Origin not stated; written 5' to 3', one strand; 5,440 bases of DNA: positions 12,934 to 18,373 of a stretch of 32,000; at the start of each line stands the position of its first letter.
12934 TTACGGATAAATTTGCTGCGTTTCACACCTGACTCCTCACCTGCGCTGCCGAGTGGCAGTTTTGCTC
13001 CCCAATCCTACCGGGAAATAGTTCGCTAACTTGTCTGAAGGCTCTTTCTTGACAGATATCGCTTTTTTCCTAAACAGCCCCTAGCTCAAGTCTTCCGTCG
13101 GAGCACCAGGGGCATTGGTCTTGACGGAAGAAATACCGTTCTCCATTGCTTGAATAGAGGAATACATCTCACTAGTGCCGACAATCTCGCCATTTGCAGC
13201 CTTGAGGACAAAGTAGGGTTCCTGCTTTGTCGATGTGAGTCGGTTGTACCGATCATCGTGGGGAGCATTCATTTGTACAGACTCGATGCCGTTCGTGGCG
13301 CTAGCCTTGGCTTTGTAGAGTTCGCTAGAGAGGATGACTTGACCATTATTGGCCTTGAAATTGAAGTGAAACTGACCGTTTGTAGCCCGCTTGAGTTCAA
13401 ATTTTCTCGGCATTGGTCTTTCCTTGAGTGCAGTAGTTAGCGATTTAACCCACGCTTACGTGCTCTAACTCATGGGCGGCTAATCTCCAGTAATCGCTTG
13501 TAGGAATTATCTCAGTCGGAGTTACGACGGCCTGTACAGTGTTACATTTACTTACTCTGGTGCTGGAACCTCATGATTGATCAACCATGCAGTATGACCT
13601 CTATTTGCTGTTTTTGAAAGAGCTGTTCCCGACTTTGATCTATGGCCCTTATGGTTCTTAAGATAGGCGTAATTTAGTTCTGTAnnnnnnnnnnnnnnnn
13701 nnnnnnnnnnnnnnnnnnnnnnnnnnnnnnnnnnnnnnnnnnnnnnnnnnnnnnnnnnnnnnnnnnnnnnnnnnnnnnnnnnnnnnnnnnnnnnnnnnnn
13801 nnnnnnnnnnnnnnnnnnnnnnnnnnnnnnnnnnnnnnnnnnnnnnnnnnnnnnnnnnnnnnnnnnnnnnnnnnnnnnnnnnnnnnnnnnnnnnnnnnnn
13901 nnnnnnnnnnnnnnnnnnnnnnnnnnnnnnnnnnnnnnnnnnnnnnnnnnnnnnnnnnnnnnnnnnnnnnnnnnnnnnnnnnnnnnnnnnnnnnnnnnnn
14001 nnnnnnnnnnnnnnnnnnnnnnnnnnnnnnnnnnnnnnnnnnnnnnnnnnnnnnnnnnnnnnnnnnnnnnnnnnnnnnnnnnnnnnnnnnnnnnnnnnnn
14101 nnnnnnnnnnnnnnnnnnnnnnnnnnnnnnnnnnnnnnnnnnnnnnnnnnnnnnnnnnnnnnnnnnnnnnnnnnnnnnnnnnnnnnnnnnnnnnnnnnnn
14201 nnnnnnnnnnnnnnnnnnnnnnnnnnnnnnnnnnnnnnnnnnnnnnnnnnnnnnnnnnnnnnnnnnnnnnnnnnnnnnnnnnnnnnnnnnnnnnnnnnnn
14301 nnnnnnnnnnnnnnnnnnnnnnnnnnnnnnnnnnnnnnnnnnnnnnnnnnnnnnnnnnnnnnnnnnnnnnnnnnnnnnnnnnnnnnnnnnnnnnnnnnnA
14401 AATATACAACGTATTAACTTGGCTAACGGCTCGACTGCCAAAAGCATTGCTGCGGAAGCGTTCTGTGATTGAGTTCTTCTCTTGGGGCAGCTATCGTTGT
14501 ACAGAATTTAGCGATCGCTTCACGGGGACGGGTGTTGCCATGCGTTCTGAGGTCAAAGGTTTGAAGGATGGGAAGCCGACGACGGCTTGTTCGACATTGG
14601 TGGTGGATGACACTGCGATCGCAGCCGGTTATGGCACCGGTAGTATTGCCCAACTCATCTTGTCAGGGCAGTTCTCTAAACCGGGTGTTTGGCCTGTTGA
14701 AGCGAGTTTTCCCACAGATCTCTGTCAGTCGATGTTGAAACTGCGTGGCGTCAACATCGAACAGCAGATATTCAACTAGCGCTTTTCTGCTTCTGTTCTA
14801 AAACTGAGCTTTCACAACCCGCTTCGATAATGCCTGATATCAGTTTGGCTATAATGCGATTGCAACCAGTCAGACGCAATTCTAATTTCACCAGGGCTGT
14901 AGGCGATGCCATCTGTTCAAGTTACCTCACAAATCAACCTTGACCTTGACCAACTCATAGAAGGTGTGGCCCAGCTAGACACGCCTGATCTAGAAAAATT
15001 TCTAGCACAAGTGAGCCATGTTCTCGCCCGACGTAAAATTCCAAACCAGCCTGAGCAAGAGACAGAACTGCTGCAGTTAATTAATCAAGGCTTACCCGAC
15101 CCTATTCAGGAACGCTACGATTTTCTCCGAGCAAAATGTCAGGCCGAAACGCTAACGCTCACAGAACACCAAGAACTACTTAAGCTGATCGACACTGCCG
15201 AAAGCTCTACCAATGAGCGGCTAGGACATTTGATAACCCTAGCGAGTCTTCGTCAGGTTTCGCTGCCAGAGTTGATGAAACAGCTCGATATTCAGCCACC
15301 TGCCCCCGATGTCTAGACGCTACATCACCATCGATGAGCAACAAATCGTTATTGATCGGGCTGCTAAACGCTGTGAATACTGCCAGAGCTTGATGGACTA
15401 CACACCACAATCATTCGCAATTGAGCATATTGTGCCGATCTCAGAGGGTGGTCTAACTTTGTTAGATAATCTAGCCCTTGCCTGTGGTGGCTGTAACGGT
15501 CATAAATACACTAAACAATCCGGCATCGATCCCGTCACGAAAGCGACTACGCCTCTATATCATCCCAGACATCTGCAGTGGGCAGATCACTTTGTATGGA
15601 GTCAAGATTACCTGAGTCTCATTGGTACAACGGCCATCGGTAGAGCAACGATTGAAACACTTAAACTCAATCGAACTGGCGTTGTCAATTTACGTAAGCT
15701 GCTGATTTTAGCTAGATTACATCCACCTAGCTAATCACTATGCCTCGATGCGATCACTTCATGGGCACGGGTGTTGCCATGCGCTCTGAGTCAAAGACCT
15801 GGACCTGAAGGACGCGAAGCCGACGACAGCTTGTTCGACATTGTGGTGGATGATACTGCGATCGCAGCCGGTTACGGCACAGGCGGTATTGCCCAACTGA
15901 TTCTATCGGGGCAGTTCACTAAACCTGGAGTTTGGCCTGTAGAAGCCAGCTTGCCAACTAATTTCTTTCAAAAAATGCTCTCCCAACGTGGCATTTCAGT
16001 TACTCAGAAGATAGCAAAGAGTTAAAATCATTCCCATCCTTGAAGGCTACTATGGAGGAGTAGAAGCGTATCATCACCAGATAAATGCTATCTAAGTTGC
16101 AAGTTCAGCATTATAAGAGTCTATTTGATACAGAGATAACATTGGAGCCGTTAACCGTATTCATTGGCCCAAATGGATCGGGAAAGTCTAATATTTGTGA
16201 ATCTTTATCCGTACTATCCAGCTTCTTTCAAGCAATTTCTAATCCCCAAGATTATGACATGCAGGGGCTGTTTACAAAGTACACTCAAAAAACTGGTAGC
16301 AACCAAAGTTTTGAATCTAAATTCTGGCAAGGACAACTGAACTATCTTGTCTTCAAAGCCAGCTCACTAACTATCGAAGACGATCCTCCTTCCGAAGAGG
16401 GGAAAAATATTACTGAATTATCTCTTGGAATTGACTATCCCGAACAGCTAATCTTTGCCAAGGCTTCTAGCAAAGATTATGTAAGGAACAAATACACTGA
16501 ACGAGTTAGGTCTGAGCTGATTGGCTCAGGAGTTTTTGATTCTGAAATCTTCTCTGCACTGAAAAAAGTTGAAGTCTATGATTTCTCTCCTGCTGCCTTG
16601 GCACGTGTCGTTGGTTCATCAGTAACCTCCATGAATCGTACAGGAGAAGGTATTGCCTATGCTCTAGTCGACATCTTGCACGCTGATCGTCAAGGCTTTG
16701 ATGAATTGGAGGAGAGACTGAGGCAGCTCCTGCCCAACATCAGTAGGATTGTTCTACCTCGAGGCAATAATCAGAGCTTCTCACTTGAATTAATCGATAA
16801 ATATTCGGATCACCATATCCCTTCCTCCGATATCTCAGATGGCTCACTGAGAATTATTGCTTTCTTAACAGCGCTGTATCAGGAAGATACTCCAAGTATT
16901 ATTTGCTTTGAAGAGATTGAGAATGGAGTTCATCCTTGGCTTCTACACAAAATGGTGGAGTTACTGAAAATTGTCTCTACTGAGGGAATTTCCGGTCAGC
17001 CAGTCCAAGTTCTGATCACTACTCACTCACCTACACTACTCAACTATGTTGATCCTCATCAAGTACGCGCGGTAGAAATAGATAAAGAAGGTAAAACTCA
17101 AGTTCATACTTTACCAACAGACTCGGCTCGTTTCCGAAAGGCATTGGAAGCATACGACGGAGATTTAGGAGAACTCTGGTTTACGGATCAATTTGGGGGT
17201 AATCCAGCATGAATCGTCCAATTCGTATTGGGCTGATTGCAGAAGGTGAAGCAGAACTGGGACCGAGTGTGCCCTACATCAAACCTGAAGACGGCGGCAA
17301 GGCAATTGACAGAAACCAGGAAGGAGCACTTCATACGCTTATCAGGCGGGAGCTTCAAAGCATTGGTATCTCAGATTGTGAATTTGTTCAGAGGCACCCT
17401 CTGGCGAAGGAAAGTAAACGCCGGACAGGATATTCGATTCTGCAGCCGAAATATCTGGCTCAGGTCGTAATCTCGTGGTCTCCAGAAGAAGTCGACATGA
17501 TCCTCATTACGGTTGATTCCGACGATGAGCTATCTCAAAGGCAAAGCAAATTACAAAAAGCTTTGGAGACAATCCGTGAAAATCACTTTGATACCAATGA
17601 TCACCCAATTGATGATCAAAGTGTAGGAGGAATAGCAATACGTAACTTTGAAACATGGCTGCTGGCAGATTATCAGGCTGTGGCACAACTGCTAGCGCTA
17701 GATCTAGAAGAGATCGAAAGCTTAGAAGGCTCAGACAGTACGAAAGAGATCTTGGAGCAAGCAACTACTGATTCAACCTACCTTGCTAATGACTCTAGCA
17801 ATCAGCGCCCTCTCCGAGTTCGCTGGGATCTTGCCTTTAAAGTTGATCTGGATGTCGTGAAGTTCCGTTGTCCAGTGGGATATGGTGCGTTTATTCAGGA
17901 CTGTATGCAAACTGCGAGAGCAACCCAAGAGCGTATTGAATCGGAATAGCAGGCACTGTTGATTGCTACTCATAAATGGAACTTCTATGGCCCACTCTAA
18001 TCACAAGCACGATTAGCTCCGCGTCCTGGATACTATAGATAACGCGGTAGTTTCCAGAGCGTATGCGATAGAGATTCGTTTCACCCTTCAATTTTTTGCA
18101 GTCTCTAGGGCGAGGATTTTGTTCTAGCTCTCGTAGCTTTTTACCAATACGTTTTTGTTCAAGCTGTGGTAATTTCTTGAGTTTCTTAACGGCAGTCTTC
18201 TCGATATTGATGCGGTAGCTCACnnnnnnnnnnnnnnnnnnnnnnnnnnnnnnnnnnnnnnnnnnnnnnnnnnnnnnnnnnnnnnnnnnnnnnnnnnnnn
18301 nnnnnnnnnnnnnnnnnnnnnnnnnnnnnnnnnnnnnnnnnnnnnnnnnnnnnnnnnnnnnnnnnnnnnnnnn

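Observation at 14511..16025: HNH cassette sandwiched between two diverged copies of the host gene's 3' end, with the homology breakpoint at a HIP1 site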

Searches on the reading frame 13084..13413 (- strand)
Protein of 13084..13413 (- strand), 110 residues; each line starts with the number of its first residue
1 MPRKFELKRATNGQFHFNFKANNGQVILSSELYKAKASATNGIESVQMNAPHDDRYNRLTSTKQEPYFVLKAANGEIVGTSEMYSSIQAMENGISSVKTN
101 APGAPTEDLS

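Call 5: search_protein_families(library=pfam, proteins=[window:13084-13413:-], max_evalue=0.01)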
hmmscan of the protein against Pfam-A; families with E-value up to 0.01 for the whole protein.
window:13084-13413:- (110 aa): 1 family
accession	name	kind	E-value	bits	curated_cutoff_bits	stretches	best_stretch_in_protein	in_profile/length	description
PF07411.17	DUF1508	-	5.2e-43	145.1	22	2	10-56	1-47/48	Domain of unknown function (DUF1508)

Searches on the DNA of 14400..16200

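Call 83: search_rna_families(source=window, start=14400, end=16200, threshold=evalue, max_evalue=1)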
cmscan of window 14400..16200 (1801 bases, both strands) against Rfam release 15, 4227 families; matches with E-value up to 1: 0.
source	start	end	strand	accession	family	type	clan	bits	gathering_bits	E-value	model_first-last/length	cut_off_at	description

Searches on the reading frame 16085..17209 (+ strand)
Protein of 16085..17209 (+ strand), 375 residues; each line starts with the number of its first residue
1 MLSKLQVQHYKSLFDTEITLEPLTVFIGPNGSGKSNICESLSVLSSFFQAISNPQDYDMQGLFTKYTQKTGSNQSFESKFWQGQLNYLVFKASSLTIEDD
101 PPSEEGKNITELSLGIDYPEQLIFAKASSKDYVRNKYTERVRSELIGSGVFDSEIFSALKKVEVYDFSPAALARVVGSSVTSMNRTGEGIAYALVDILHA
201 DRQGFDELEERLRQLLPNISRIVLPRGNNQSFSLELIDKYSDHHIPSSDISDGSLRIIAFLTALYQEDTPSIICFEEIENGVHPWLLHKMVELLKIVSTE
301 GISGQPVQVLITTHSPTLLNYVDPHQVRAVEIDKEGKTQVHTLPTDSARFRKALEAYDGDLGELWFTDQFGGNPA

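Call 5: search_protein_families(library=pfam, proteins=[window:16085-17209:+], max_evalue=0.01)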
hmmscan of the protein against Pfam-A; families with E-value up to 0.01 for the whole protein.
window:16085-17209:+ (375 aa): 6 families
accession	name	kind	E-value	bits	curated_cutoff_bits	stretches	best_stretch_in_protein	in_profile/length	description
PF13304.12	AAA_21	-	1.5e-30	107.7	27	1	23-320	1-304/304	AAA domain, putative AbiEii toxin, Type IV TA system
PF13175.12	AAA_15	-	2.3e-22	80.6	32.1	2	1-143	1-111/374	AAA ATPase domain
PF02463.25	SMC_N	-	3.7e-10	40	40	1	1-45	1-49/220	RecF/RecN/SMC N terminal domain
PF11398.14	DUF2813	-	9.9e-07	28.9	21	1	267-343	282-348/372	Protein of unknown function (DUF2813)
PF13476.12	AAA_23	-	5.6e-06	27.6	27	1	4-44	1-42/201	AAA domain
PF13555.12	AAA_29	-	0.0089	16.2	27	0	2-42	1-43/61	P-loop containing region of AAA domain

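Call 6: search_protein_families(library=ncbifam, proteins=[window:16085-17209:+], max_evalue=0.01)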
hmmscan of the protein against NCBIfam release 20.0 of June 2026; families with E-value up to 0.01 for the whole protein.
window:16085-17209:+ (375 aa): 12 families
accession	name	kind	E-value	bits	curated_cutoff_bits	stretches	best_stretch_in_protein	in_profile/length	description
NF047739.1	antiphage_MADS3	equivalog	1.1e-30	107.1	420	2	179-340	246-400/427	methylation-associated defense system AAA family ATPase MAD3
NF041760.1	PtuA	equivalog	1.2e-14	54.2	500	2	2-51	52-102/524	retron Ec78 anti-phage system effector ATPase PtuA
TIGR00611.2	recf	equivalog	6.3e-08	32.2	172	1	2-46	1-46/339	DNA replication/repair protein RecF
TIGR04435.1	restrict_AAA_1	hypoth_equivalog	8e-08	31.4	300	1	14-55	31-74/568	restriction system-associated AAA family ATPase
NF038234.1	retron_eff_Eco8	equivalog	2e-07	30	250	1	2-68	3-66/679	retron Eco8 family effector endonuclease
TIGR02169.1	SMC_prok_A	equivalog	0.00013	19.8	729.4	1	3-41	3-43/1165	chromosome segregation protein SMC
TIGR02168.1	SMC_prok_B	equivalog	0.00022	19.1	567.35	1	2-39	2-41/1181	chromosome segregation protein SMC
NF047389.1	ATPase_Sll1717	subfamily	0.00024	20.3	75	1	23-94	31-103/454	P-loop ATPase, Sll1717 family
TIGR00634.1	recN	equivalog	0.00083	18.4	407.85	0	269-346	462-534/563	DNA repair protein RecN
TIGR01978.1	sufC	equivalog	0.0029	17.1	212.8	0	17-41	22-46/243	Fe-S cluster assembly ATPase SufC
NF007027.0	PRK09493.1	equivalog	0.0031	16.9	379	0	15-44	21-50/240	glutamine ABC transporter ATP-binding protein GlnQ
NF003034.1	PRK03918.1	equivalog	0.0033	15.5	700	1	2-92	3-89/878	DNA double-strand break repair ATPase Rad50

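Call 7: search_protein_families(library=padloc, proteins=[window:16085-17209:+], max_evalue=0.01)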
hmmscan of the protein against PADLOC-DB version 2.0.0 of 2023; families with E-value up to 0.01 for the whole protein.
window:16085-17209:+ (375 aa): 126 families (the best 25 are shown)
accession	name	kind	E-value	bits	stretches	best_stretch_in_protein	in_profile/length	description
PDLC04175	HEC-01A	-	7.7e-43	144.9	1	2-374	6-362/363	-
PDLC04182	HEC-01A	-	2e-42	143.6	2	180-371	216-401/406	-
PDLC04178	HEC-01A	-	8e-40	135.1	2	153-369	164-379/399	-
PDLC04183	HEC-01A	-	5.9e-38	129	2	75-373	123-401/402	-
PDLC04176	HEC-01A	-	2.8e-37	126.9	1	3-372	4-367/371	-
PDLC04389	PDC-M07A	-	5.3e-37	125.8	2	154-364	193-417/443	-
PDLC04184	HEC-01A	-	5.4e-37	125.9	2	205-328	271-400/464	-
PDLC04391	PDC-M07A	-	7.4e-36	122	2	153-364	181-395/412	-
PDLC04541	PDC-M25A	-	7.3e-34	115.5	1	1-328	1-319/380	-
PDLC02980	AriA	-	1.8e-32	111.6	1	23-320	1-304/304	-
PDLC04392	PDC-M07A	-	1.1e-31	108.4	2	153-330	187-362/432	-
PDLC04393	PDC-M07A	-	1.2e-31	108.2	2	152-330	188-364/435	-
PDLC04177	HEC-01A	-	5e-31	106.1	2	197-373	226-391/393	-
PDLC04179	HEC-01A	-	3.3e-26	90.4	2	182-372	272-453/459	-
PDLC02979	AriA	-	1.8e-23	81.9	2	1-138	1-127/373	-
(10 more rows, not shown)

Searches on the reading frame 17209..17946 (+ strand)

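Call 5: search_protein_families(library=pfam, proteins=[window:17209-17946:+], max_evalue=0.01)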
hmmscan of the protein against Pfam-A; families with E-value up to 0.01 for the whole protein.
window:17209-17946:+ (246 aa): 1 family
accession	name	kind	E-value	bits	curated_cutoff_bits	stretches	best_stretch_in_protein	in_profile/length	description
PF14103.11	DUF4276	-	1.4e-05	25.9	30.2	1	40-164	9-116/192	Domain of unknown function (DUF4276)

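Call 6: search_protein_families(library=ncbifam, proteins=[window:17209-17946:+], max_evalue=0.01)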
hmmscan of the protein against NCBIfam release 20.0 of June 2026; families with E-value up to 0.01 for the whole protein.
window:17209-17946:+ (246 aa): 0 families

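Call 7: search_protein_families(library=padloc, proteins=[window:17209-17946:+], max_evalue=0.01)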
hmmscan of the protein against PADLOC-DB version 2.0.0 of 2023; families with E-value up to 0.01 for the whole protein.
window:17209-17946:+ (246 aa): 13 families
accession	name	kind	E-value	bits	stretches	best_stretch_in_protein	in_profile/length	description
PDLC04200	HEC-01B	-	4.1e-08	31.3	1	39-187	17-166/218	-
PDLC04196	HEC-01B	-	1e-05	23.6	1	40-208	16-171/197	-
PDLC04210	HEC-01B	-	5.7e-05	21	1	41-167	19-140/217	-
PDLC04194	HEC-01B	-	0.0001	20.1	1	142-186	92-137/204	-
PDLC04206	HEC-01B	-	0.00017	19.4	1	91-160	73-133/219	-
PDLC04205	HEC-01B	-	0.00019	19.2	1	91-161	72-133/213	-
PDLC04185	HEC-01B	-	0.00064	17.8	1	78-166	46-119/188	-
PDLC04191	HEC-01B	-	0.00076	17.5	1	78-165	46-118/192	-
PDLC04202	HEC-01B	-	0.001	17.2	1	89-160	54-124/204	-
PDLC04198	HEC-01B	-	0.0041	14.9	0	131-173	104-147/211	-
PDLC01882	CARF4--CARF_PDDEXK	-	0.0053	13.3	1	96-195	38-136/569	-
PDLC04197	HEC-01B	-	0.0069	14.1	0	137-189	82-135/192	-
PDLC04201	HEC-01B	-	0.0077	13.8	0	96-166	64-129/202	-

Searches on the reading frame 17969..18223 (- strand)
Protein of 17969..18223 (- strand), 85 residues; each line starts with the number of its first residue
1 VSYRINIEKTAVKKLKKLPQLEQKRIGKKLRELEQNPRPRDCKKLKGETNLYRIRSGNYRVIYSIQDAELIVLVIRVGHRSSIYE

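Call 93: search_protein_families(library=pfam, proteins=[window:17969-18223:-], max_evalue=0.001)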
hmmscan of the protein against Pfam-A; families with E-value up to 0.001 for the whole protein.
window:17969-18223:- (85 aa): 3 families
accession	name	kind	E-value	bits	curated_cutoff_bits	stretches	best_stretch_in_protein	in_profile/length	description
PF05016.21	ParE_toxin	-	7.4e-14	52.5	23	1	6-84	2-89/89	ParE toxin of type II toxin-antitoxin system, parDE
PF05973.20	Gp49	-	2e-05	25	23.9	1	14-74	2-67/90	Phage derived protein Gp49-like (DUF891)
PF15781.12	ParE-like_toxin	-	0.00083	19.7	28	0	8-85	4-84/87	ParE-like toxin of type II bacterial toxin-antitoxin system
